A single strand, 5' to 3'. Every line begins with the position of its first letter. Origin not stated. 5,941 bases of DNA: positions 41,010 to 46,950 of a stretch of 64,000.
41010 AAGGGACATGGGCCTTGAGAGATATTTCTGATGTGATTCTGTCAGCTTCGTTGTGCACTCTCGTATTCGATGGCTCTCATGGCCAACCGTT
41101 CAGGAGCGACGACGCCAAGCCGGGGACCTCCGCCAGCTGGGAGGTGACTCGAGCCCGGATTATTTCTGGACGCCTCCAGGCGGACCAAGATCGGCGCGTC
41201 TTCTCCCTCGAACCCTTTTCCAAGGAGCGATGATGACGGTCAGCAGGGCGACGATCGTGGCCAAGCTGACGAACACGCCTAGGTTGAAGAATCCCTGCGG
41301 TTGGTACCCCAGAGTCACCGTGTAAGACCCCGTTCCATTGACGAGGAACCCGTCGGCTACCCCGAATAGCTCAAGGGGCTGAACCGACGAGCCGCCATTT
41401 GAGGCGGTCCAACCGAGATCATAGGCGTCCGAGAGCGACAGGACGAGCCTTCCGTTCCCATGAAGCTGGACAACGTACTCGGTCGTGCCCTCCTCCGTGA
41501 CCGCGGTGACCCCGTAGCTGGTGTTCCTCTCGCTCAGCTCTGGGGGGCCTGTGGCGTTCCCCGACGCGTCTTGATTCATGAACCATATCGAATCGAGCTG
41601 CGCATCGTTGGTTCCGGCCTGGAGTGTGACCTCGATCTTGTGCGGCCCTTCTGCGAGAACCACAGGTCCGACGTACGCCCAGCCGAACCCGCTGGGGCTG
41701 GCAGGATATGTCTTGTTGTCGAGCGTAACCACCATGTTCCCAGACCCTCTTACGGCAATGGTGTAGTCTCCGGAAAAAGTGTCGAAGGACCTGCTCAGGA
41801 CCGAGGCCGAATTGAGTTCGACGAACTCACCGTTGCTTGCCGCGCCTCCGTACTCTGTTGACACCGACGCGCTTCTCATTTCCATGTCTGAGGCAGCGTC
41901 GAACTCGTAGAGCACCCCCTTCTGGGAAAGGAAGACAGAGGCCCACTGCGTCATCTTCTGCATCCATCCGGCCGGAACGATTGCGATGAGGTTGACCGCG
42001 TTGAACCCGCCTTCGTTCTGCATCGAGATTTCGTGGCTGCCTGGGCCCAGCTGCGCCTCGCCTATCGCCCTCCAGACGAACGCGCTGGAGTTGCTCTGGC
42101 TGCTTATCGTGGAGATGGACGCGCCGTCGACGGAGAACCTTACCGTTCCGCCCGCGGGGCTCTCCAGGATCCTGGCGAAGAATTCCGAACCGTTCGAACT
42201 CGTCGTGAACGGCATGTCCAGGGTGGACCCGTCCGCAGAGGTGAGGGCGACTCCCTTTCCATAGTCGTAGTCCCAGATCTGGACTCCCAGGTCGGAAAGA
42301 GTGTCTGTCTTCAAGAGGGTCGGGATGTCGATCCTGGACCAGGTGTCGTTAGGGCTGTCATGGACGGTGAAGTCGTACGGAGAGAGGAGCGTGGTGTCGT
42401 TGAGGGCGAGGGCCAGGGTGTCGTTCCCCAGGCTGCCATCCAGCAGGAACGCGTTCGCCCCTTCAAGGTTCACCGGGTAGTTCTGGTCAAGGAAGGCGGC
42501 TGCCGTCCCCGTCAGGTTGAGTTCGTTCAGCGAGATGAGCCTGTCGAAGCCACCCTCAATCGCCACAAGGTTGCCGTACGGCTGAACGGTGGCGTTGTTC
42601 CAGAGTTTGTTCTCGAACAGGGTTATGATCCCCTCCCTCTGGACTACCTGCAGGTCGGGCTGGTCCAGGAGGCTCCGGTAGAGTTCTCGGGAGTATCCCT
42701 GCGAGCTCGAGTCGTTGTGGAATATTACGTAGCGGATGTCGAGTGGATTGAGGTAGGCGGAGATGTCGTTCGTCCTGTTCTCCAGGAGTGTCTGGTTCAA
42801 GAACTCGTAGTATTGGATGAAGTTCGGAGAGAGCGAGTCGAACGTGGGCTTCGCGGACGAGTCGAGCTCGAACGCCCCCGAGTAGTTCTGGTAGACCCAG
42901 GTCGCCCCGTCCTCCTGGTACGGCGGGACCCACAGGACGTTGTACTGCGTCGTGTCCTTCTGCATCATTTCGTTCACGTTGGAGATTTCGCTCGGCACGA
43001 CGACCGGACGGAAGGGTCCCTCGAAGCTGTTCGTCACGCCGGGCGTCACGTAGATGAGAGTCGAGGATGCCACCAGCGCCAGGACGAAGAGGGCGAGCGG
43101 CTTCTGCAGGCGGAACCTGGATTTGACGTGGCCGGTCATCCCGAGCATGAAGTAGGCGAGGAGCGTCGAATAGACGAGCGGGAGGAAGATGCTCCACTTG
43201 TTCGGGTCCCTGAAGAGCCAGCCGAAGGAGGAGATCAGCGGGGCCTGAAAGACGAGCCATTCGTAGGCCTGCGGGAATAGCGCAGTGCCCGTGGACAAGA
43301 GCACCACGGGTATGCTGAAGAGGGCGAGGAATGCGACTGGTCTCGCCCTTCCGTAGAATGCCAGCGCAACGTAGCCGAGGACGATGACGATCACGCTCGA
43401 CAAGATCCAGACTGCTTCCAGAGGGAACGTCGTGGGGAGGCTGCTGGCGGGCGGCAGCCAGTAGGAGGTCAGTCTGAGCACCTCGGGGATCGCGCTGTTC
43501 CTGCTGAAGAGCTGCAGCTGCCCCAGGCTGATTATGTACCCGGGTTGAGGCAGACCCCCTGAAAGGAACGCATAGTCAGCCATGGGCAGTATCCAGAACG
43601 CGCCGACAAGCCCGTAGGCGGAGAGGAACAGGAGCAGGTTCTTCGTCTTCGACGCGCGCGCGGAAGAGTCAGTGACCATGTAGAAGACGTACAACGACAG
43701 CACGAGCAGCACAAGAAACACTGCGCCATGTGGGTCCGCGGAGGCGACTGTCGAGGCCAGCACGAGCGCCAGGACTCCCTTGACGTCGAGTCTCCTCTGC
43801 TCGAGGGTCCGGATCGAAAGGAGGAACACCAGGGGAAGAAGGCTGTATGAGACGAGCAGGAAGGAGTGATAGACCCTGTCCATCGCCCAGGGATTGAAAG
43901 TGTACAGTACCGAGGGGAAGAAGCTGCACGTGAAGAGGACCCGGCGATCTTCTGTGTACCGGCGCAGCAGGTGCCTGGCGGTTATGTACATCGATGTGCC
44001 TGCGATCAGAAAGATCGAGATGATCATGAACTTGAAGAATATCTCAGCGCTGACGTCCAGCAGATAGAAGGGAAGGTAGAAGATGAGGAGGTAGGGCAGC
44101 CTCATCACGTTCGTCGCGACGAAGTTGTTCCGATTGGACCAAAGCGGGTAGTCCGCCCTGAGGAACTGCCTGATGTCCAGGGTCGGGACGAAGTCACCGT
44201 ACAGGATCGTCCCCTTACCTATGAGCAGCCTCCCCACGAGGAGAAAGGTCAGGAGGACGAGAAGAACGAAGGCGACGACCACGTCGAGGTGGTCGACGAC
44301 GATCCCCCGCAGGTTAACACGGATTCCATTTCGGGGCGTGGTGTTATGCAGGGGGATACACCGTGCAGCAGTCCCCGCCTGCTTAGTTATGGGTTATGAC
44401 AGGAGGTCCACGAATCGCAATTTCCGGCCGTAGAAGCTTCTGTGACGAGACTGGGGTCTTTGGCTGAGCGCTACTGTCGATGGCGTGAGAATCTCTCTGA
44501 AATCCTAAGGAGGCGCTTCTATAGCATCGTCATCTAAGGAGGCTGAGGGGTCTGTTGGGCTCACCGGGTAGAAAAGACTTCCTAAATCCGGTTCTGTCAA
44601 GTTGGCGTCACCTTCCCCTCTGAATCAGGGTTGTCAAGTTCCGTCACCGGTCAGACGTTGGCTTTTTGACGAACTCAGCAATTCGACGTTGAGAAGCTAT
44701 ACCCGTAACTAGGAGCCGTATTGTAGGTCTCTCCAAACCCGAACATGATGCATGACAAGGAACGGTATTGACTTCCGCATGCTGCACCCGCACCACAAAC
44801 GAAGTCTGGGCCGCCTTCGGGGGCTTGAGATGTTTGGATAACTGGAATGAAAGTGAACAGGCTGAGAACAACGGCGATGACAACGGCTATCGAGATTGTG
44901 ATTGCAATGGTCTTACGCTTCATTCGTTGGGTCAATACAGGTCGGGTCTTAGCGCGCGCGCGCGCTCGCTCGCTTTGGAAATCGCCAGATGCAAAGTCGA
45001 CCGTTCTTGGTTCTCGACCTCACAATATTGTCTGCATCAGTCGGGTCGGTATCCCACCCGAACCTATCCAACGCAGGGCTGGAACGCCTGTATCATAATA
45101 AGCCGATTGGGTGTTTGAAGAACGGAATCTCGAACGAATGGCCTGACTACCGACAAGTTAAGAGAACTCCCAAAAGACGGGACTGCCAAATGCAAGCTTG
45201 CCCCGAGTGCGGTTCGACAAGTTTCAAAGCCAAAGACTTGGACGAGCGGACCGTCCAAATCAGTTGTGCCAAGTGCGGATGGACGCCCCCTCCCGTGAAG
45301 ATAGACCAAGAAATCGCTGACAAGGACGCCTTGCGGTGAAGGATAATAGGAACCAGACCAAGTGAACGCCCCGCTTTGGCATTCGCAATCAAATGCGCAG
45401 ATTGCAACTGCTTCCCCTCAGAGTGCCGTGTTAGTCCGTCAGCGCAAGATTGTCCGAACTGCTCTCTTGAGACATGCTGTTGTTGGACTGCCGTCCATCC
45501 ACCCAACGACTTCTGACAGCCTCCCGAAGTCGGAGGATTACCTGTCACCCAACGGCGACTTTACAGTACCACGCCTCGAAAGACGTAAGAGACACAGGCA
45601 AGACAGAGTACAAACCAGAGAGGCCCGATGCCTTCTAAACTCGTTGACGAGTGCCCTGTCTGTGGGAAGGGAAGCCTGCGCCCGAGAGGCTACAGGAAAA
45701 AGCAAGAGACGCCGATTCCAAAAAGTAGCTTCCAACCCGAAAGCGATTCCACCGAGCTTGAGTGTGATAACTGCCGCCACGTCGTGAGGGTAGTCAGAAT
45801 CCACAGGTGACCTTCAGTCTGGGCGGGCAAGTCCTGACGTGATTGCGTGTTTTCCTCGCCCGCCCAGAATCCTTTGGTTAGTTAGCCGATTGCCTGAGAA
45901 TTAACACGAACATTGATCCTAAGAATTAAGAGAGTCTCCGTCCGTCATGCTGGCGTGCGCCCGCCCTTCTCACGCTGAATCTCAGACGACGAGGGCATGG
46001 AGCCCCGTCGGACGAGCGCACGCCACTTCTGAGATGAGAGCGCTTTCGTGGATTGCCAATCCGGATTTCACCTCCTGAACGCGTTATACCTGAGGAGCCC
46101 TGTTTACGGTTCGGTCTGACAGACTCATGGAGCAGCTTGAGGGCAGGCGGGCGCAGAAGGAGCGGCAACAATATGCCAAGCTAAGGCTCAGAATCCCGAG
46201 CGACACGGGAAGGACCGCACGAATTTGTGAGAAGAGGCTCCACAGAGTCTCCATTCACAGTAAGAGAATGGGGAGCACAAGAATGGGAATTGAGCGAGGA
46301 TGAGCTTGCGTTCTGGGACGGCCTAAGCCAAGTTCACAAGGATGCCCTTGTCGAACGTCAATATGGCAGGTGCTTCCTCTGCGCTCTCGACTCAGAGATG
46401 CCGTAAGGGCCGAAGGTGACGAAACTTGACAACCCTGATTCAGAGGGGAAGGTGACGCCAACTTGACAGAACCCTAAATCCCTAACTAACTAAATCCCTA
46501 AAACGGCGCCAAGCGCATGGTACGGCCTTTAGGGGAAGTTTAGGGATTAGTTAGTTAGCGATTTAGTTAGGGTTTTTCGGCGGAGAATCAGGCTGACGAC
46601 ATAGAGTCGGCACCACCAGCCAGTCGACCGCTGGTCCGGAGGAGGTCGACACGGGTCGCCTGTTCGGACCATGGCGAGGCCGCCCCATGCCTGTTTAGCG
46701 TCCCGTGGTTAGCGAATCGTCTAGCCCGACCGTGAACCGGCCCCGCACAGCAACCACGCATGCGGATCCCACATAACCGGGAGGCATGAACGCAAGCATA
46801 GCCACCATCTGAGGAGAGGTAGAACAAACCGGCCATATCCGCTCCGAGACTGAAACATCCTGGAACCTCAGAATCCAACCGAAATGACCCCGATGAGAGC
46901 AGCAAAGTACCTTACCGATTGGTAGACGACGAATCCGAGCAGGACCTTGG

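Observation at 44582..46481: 1.9-kb insertion with 59-nt terminal inverted repeats and an 8-bp target-site duplication, but no transposase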

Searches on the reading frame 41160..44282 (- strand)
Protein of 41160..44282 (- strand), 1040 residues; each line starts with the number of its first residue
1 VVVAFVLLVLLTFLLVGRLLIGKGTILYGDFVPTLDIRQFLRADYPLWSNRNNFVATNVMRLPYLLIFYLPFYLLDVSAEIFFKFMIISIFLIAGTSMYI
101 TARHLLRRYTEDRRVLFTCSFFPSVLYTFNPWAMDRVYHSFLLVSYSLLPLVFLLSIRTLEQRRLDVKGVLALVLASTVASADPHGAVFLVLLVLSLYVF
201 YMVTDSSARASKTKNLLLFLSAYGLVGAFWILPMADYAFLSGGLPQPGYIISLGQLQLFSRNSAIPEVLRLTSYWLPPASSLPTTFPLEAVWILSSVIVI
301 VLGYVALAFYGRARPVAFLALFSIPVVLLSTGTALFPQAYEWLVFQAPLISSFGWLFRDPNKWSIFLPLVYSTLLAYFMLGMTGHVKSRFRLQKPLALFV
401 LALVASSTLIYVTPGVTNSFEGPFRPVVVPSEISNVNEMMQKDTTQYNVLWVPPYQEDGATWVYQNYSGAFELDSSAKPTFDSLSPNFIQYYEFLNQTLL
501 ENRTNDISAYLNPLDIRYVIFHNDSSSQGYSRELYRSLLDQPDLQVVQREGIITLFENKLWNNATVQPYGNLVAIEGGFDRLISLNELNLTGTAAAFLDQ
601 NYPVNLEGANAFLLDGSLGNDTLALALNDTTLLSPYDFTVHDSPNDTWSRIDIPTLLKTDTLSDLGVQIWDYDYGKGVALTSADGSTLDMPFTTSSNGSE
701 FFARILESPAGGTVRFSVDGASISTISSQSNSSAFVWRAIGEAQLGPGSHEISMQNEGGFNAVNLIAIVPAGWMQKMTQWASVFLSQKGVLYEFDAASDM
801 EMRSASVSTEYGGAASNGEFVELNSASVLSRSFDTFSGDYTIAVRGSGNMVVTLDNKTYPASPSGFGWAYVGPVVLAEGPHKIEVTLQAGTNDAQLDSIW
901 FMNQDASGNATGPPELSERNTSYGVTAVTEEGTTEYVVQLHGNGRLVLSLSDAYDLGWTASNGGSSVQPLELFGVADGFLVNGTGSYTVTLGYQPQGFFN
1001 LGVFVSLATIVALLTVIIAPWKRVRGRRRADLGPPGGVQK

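Call 26: find_encoding_contigs(protein=window:41160-44282:-, flank=5000, max_places=10)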
Protein window:41160-44282:- (1040 aa): no gene with exactly this product is on record in the collection.

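Call 82: search_protein_families(library=pfam, max_evalue=0.001, proteins=[window:41160-44282:-])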
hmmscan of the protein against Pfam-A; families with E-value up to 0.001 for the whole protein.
window:41160-44282:- (1040 aa): 0 families

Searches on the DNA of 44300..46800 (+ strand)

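Call 6: search_rna_families(source=window, start=44300, end=46800, threshold=evalue, max_evalue=1)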
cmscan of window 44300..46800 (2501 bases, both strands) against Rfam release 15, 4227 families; matches with E-value up to 1: 0.
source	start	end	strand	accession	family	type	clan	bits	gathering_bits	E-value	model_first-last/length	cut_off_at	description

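Call 18: search_dna_similar(query=window:44582-46481:+, collection=plasmids, mode=distant, max_evalue=0.01)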
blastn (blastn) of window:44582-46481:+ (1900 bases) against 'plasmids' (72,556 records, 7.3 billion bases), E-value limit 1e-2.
No match.

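Call 19: search_dna_similar(query=window:44582-46481:+, collection=phages, mode=distant, max_evalue=0.01)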
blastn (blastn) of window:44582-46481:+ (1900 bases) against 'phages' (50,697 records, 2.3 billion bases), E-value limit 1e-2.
No match.

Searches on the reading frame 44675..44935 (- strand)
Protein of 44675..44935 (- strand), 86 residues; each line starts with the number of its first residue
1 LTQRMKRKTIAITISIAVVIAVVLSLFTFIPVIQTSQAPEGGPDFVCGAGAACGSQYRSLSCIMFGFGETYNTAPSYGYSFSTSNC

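Call 7: search_protein_families(library=pfam, max_evalue=1, proteins=[window:44675-44935:-])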
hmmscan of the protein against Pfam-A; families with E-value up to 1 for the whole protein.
window:44675-44935:- (86 aa): 1 family
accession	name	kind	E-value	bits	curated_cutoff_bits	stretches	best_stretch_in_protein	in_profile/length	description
PF13663.11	DUF4148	-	0.087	13.7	27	1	5-39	1-35/62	Domain of unknown function (DUF4148)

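Call 21: list_cluster_members(proteins=[window:44675-44935:-, window:44989-45339:+, window:45628-45810:+, window:46227-46406:+, window:46127-46303:+, window:45362-45787:+, window:45147-45548:-, window:45190-45339:+, window:45376-45516:+, window:44675-44923:-])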
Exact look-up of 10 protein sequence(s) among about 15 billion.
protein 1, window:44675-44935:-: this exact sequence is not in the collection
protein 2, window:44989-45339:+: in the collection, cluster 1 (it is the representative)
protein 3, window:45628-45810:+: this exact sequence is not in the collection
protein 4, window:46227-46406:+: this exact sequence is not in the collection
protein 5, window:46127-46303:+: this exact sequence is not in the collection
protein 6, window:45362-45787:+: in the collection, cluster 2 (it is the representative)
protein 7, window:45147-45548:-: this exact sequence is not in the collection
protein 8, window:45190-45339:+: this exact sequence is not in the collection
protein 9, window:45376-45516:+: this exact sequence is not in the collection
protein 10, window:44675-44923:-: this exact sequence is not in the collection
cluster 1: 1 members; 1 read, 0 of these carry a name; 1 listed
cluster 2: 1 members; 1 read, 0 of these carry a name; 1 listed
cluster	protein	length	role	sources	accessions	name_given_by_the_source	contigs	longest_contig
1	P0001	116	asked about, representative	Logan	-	-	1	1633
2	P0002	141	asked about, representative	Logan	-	-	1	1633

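Call 22: find_encoding_contigs(protein=P0001, flank=10000, max_places=10)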
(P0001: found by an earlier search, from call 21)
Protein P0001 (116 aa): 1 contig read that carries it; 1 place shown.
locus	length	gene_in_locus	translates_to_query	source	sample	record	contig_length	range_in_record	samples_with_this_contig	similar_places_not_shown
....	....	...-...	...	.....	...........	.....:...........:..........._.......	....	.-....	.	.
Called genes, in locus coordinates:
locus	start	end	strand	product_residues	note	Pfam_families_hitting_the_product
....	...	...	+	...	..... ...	-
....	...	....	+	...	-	-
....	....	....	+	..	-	?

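Call 27: find_homologous_proteins(query=P0001, max_evalue=0.01)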
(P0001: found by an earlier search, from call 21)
Query P0001 (116 aa): 2 proteins with E <= 0.01 among 2 candidates.
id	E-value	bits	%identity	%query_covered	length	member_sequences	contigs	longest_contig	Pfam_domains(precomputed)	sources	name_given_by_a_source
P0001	1.3e-74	266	100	100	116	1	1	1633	-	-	-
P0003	5.7e-20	89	74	53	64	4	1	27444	-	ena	-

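Call 28: find_encoding_contigs(protein=P0003, flank=10000, max_places=10)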
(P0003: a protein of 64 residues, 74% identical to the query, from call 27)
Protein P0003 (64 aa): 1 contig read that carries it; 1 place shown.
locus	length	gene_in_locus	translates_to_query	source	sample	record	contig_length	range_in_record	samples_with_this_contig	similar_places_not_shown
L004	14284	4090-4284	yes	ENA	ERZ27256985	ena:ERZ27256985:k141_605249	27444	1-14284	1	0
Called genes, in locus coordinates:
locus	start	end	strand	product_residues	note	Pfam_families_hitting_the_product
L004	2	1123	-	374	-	?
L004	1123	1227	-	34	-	-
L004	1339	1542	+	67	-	PF04014:MazE_antitoxin (weak)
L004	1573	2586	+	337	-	PF01555:N6_N4_Mtase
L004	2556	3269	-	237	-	PF11487:RestrictionSfiI, PF14562:Endonuc_BglI (weak)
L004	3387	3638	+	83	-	-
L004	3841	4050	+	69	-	-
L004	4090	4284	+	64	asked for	-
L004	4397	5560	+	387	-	PF00988:CPSase_sm_chain, PF00117:GATase, PF07722:Peptidase_C26 (faint)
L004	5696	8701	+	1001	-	PF25596:CPSase_L_D1, PF02786:CPSase_L_D2, PF02787:CPSase_L_D3, PF25596:CPSase_L_D1, PF02222:ATP-grasp, PF02786:CPSase_L_D2, PF07478:Dala_Dala_lig_C, PF15632:ATPgrasp_Ter (weak), +1 more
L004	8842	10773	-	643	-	PF16177:ACAS_N, PF00501:AMP-binding, PF13193:AMP-binding_C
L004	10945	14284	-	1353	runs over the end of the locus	PF09286:Pro-kuma_activ, PF17957:Big_7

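Call 66: search_protein_families(library=ncbifam, max_evalue=0.01, proteins=[window:44675-44935:-])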
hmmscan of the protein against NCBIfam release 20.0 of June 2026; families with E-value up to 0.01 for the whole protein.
window:44675-44935:- (86 aa): 0 families

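Call 107: search_protein_families(library=phrogs, max_evalue=0.01, proteins=[window:44675-44935:-])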
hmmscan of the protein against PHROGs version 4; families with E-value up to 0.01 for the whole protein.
window:44675-44935:- (86 aa): 0 families

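Call 108: search_protein_families(library=padloc, max_evalue=0.001, proteins=[window:44675-44935:-])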
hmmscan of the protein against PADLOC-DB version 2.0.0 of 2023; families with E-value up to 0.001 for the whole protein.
window:44675-44935:- (86 aa): 0 families

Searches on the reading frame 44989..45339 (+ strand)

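Call 7: search_protein_families(library=pfam, max_evalue=1, proteins=[window:44989-45339:+])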
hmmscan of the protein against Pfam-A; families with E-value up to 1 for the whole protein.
window:44989-45339:+ (116 aa): 11 families
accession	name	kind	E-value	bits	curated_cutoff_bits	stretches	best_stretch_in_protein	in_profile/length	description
PF08271.17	Zn_Ribbon_TF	-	0.00017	21.5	29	1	70-97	2-26/43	TFIIB zinc-binding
PF13248.11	Zn_ribbon_3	-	0.0018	18.1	27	1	67-76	1-10/26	zinc-ribbon domain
PF13719.11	Zn_ribbon_5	-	0.011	15.9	29.3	1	71-97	5-32/37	zinc-ribbon domain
PF14354.12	Lar_restr_allev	-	0.016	15.9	28.6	1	68-110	3-44/58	Restriction alleviation protein Lar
PF07503.17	zf-HYPF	-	0.023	15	23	0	62-75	15-28/34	HypF finger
PF24042.1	DUF7351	-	0.031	14.5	31.2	1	69-101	2-32/177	Domain of unknown function (DUF7351)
PF02765.23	POT1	-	0.041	14.1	29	1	33-90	83-133/140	Telomeric single stranded DNA binding POT1/CDC13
PF01599.25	Ribosomal_S27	-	0.042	14.2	22.3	1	69-99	18-44/44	Ribosomal protein S27a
PF01907.25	Ribosomal_L37e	-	0.11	13.1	27.6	1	68-100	15-39/53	Ribosomal protein L37e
PF07282.18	Cas12f1-like_TNB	-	0.35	11.5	26.3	1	69-99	29-49/60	Cas12f1-like, TNB domain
PF17848.7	Zn_ribbon_ACC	-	0.35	11.5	24.5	0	71-77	4-10/26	Acetyl-CoA carboxylase zinc finger domain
